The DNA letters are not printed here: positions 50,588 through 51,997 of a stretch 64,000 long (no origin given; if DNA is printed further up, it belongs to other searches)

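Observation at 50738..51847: DHH/DHHA1 phosphoesterase (NrnA-like), a candidate nanoRNA or cyclic-nucleotide degrading enzyme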

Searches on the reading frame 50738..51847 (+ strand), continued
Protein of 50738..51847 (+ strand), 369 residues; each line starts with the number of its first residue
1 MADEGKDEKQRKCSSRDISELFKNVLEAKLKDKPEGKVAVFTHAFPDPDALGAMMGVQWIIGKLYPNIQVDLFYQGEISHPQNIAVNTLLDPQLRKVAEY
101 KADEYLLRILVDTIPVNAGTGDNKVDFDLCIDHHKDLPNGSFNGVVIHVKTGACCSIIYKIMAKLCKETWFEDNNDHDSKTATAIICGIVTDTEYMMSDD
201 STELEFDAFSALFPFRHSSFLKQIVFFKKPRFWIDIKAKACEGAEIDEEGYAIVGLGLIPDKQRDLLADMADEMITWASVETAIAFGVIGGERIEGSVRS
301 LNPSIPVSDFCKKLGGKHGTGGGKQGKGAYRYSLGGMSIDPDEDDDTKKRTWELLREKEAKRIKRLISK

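Call 58: search_solved_structures(query=A2, max_evalue=0.001, show_alignments=4)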
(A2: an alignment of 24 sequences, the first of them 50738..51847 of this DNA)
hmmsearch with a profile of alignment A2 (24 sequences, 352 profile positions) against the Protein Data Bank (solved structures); distinct sequences matched with E-value up to 0.001: 29.
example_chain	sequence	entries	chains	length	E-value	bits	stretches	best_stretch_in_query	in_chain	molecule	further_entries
9n0l_A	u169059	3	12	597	1.4e-19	73.4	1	12-316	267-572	Cyclic-di-AMP phosphodiesterase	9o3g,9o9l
5xsi_A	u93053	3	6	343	8.5e-19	70.8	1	16-316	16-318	Phosphodiesterase acting on cyclic dinucleotides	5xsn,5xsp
5xt3_A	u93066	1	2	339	1.1e-18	70.5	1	16-316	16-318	Phosphodiesterase acting on cyclic dinucleotides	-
1wpn_A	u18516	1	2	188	1.6e-18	69.9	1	26-201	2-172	Manganese-dependent inorganic pyrophosphatase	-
1k23_A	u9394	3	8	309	5.9e-18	68.1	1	26-201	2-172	Manganese-dependent inorganic pyrophosphatase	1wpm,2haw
2enx_A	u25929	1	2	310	7.3e-18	67.8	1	27-200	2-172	Manganese-dependent inorganic pyrophosphatase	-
1i74_A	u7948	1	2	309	2.8e-17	65.8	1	27-201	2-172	PROBABLE MANGANESE-DEPENDENT INORGANIC PYROPHOSPHATASE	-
1k20_A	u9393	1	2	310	3.9e-17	65.4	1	27-200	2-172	Manganese-dependent inorganic pyrophosphatase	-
1wpp_A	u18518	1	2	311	2.5e-16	62.7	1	26-198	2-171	Probable manganese-dependent inorganic pyrophosphatase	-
2iw4_A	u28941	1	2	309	7.9e-16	61.1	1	26-201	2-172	MANGANESE-DEPENDENT INORGANIC PYROPHOSPHATASE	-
2eb0_A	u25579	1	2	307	1.3e-15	60.4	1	30-206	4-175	Manganese-dependent inorganic pyrophosphatase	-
4rpa_A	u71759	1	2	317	1.4e-15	60.2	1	27-204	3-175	Probable manganese-dependent inorganic pyrophosphatase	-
3dev_A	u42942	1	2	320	1.5e-14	56.9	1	13-315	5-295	SH1221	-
8iu7_A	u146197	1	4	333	6e-14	54.9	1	11-205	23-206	Bifunctional oligoribonuclease and PAP phosphatase NrnA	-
9m0m_A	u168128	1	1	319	1.8e-12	50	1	26-204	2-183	inorganic diphosphatase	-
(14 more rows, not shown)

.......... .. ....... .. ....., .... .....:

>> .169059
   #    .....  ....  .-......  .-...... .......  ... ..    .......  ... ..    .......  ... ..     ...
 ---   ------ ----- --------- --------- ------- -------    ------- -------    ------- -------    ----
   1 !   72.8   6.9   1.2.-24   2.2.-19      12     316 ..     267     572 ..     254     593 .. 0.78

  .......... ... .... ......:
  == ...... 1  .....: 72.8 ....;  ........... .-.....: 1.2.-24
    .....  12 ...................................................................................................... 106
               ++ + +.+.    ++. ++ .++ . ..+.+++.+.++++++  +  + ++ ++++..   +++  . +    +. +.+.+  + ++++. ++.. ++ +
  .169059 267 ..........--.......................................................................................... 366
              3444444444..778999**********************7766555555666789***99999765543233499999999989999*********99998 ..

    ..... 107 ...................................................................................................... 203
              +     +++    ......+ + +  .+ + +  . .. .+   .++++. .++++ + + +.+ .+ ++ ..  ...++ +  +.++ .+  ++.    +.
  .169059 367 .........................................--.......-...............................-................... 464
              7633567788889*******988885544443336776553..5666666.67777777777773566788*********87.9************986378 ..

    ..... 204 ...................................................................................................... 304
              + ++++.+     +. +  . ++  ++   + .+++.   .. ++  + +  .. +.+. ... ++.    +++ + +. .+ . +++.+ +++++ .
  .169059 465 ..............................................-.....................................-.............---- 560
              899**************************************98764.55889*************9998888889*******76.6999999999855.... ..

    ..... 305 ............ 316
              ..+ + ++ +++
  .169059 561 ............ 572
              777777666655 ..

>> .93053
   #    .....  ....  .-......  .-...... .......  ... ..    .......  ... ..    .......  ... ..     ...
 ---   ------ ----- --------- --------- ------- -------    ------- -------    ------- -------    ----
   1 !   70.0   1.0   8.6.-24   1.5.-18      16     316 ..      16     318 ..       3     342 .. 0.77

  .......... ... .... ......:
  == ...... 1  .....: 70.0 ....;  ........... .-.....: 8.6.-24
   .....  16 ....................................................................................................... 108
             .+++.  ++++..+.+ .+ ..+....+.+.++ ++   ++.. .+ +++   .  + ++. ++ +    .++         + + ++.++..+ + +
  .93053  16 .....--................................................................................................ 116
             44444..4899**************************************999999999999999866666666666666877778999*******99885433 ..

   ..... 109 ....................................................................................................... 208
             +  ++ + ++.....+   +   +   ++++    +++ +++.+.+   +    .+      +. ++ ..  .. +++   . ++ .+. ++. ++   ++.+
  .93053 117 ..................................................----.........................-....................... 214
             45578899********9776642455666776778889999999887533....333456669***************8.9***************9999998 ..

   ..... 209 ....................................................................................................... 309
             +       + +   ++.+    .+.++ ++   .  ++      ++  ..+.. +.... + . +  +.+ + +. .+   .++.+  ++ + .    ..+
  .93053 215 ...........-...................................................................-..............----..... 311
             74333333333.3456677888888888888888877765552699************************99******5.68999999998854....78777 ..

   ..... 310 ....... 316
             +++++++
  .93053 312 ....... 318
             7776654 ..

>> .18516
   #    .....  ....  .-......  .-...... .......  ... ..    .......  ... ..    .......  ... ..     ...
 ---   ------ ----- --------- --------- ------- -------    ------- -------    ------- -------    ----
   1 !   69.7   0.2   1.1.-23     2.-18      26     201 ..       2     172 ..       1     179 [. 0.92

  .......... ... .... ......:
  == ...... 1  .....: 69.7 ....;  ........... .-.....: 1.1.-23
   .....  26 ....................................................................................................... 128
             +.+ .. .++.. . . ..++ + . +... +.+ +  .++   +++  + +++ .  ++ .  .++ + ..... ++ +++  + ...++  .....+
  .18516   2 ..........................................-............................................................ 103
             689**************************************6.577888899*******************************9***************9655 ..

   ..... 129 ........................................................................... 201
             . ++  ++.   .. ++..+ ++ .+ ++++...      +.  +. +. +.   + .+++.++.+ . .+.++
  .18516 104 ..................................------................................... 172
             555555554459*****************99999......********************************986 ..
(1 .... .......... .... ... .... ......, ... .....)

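Call 64: fold_search(model_id=the predicted structure, library=viral)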
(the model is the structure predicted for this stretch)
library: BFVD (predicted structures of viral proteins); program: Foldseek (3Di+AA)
matches with E <= 10: 574; with E <= 0.001: 23
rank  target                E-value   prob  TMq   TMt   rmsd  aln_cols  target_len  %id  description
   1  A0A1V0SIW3            2.3e-08  1.00  0.38  0.45  10.0       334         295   15  DHH family phosphohydrolase [Klosneuvirus KNV1]
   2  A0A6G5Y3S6            2.6e-08  1.00  0.44  0.30   9.9       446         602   13  (no name in the UniProt tables at hand)
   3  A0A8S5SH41            2.8e-08  1.00  0.42  0.32   8.6       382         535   10  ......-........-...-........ exonuclease RecJ [Siphoviridae sp. ctBCr48]
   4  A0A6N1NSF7            3.9e-08  1.00  0.40  0.47   9.1       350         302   12  Putative orfan [Tupanvirus soda lake]
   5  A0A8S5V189            1.2e-07  1.00  0.38  0.28  10.1       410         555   12  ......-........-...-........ exonuclease RecJ [Myoviridae sp. ctJ2i1]
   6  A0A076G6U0            2.1e-07  1.00  0.32  0.35  12.0       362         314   13  Exopolyphosphatase [Bacillus phage Bobb]
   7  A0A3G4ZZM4            2.1e-07  1.00  0.27  0.30  11.6       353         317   12  Uncharacterized protein [Edafosvirus sp.]
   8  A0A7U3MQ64            2.7e-07  1.00  0.36  0.34  12.5       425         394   13  (no name in the UniProt tables at hand)
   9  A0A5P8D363            4.3e-07  1.00  0.33  0.36  11.8       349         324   14  (no name in the UniProt tables at hand)
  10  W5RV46                5.1e-07  1.00  0.39  0.28   9.6       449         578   11  Repair exonuclease [Staphylococcus phage vB_SepS_SEP9]
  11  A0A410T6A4            6.0e-07  1.00  0.34  0.39  10.1       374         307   14  (no name in the UniProt tables at hand)
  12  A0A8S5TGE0            6.3e-07  1.00  0.40  0.31   9.9       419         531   13  Putative phosphohydrolase [Myoviridae sp. ctIty1]
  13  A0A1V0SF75            7.5e-07  1.00  0.36  0.33  10.4       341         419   13  DHH family phosphohydrolase [Hokovirus HKV1]
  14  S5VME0                1.6e-06  1.00  0.35  0.42  11.2       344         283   13  DHH superfamily pPhosphohydrolase [Pseudomonas phage PaBG]
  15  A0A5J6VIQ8            2.3e-06  1.00  0.41  0.48  10.2       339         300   11  Uncharacterized protein [Megaviridae environmental sample]
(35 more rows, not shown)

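Call 66: search_protein_families(library=pfam, alignment_id=A2, max_evalue=0.1)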
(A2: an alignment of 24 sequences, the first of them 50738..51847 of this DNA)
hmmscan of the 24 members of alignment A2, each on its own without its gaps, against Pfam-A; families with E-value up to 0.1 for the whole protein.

A. member 1, window:50738-51847:+ (369 aa): 1 family
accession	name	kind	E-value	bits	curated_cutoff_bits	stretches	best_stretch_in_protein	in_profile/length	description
PF01368.27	DHH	-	5.2e-09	36.9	28.1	1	37-189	1-125/125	DHH family, N-terminal domain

B. families by the number of members that match (of 24 scanned): 7 families
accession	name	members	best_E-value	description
PF01368.27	DHH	24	1.9e-12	DHH family, N-terminal domain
PF02272.25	DHHA1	15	1.8e-08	DHHA1 domain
PF00834.25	Ribul_P_3_epim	3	0.0028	Ribulose-phosphate 3 epimerase family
PF13171.11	DUF4004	1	0.014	Protein of unknown function (DUF4004)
PF21726.2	DUF6862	1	0.034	Family of unknown function (DUF6862)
PF20637.2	ATG5_HBR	1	0.054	Autophagy protein ATG5, alpha-helical bundle region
PF20746.2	EndoS_Ig-like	1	0.098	Endo-beta-N-acetylglucosaminidase F2, Ig-like domain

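Call 68: search_protein_families(library=padloc, proteins=[window:50738-51847:+], max_evalue=0.01)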
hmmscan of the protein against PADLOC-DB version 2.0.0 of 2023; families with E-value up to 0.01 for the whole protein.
window:50738-51847:+ (369 aa): 0 families

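Call 72: fold_search(model_id=the predicted structure, library=pdb)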
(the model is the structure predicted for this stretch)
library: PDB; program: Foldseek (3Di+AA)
matches with E <= 10: 1337; with E <= 0.001: 75
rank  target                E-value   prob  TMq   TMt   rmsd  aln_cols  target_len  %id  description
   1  5xsi_A                1.4e-18  1.00  0.56  0.61   5.7       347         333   18  The catalytic domain of GdpP (released 2018-01-31)
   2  5xsp_B                4.9e-18  1.00  0.63  0.69   5.5       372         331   19  The catalytic domain of GdpP with 5'-pApA (released 2018-01-31)
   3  5xt3_A                8.5e-18  1.00  0.58  0.63   5.7       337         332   20  The catalytic domain of GdpP with c-di-GMP (released 2018-01-31)
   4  5xsp_A                9.0e-18  1.00  0.59  0.65   6.0       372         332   17  The catalytic domain of GdpP with 5'-pApA (released 2018-01-31)
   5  8iu7_D                2.8e-17  1.00  0.59  0.67   7.3       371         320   16  Structure of Staphylococcus aureus NrnA (Pde2) in complex with Mg2+ (released 2024-04-24)
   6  5o1u_B                5.7e-17  1.00  0.52  0.59   8.6       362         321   18  Structure of wildtype T.maritima PDE (TM1595) with AMP and Mn2+ (released 2017-10-25)
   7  8ioo_C                1.1e-16  1.00  0.60  0.67   6.6       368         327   16  Crystal structure of Deinococcus radiodurans RecJ-like protein in complex with Mg2+ (released 2024-03-20)
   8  5o7f_A                1.2e-16  1.00  0.53  0.59   8.5       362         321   18  Structure of the inactive T.maritima PDE (TM1595) D80N D154N mutant with GMP and Mn2+ (released 2017-10-25)
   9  5ipp_B                2.9e-16  1.00  0.58  0.66   6.7       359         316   19  Structure of Bacillus NanoRNase A active site mutant bound to a mononucleotide (released 2017-08-02)
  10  8iu7_A                3.8e-16  1.00  0.50  0.56   8.8       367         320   17  Structure of Staphylococcus aureus NrnA (Pde2) in complex with Mg2+ (released 2024-04-24)
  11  5o1u_A                4.3e-16  1.00  0.51  0.58   6.5       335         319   19  Structure of wildtype T.maritima PDE (TM1595) with AMP and Mn2+ (released 2017-10-25)
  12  5o4z                  4.3e-16  1.00  0.51  0.57   8.7       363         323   18  Structure of the inactive T.maritima PDE (TM1595) D80N D154N mutant with substrate 5'-pApA (released 2017-10-25)
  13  5o7f_B                4.3e-16  1.00  0.50  0.56   9.0       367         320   18  Structure of the inactive T.maritima PDE (TM1595) D80N D154N mutant with GMP and Mn2+ (released 2017-10-25)
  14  5o25_B                4.5e-16  1.00  0.57  0.64   7.4       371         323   18  Structure of wildtype T.maritima PDE (TM1595) in ligand-free state (released 2017-10-25)
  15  8iu7_B                4.5e-16  1.00  0.57  0.65   7.5       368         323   17  Structure of Staphylococcus aureus NrnA (Pde2) in complex with Mg2+ (released 2024-04-24)
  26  3dev_A                2.3e-14  1.00  0.55  0.63   7.0       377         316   15  Crystal structure of SH1221 protein from Staphylococcus haemolyticus, Northeast Structural Genomics Consortium Target  (released 2008-08-05)
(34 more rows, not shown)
